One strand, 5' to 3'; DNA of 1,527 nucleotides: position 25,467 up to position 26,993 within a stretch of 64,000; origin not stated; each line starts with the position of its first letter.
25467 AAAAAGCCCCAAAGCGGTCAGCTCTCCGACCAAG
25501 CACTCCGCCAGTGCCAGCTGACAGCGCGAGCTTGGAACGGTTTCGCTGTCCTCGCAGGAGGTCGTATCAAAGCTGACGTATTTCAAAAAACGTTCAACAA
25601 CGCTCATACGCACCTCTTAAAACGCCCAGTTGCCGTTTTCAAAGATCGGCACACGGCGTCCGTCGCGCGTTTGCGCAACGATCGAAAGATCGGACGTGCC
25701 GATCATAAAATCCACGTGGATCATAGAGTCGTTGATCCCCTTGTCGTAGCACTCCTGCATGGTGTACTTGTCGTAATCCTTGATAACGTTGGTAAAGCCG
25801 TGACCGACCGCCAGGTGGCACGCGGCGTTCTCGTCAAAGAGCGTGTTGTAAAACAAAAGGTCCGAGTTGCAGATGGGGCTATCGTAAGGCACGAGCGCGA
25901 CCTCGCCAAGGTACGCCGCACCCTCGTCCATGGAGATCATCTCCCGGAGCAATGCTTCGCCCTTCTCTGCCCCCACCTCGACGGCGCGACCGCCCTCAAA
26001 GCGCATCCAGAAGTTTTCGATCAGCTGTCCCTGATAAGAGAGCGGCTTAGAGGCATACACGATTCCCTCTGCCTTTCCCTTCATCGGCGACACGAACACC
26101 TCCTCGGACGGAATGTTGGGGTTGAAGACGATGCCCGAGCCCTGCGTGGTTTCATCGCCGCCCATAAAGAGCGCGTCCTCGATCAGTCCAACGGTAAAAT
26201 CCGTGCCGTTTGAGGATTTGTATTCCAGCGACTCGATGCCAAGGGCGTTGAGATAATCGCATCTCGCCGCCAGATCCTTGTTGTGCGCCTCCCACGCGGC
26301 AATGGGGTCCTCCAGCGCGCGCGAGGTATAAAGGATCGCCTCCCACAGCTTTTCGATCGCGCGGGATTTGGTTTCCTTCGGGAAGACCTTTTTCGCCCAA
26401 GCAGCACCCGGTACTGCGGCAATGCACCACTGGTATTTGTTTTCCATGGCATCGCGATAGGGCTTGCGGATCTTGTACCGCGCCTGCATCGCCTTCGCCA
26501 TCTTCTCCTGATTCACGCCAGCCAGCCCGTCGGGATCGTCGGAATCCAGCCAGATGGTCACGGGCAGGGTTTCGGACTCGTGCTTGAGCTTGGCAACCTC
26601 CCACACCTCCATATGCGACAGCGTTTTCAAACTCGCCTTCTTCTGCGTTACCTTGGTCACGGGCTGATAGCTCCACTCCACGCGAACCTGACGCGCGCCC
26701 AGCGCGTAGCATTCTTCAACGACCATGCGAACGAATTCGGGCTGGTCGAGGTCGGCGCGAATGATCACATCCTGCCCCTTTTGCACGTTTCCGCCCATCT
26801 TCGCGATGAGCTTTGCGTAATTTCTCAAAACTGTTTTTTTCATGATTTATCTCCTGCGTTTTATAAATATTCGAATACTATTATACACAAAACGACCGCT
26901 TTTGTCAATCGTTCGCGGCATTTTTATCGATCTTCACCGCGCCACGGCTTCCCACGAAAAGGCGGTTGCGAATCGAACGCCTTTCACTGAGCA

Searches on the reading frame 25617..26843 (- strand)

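Call 49: search_protein_families(library=pfam, proteins=[window:25617-26843:-], max_evalue=0.00001)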
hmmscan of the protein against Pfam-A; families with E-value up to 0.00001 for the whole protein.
window:25617-26843:- (408 aa): 1 family
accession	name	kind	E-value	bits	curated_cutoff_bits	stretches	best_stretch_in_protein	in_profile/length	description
PF02073.20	Peptidase_M29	-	1.1e-156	522.3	27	1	3-406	2-406/406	Thermophilic metalloprotease (M29)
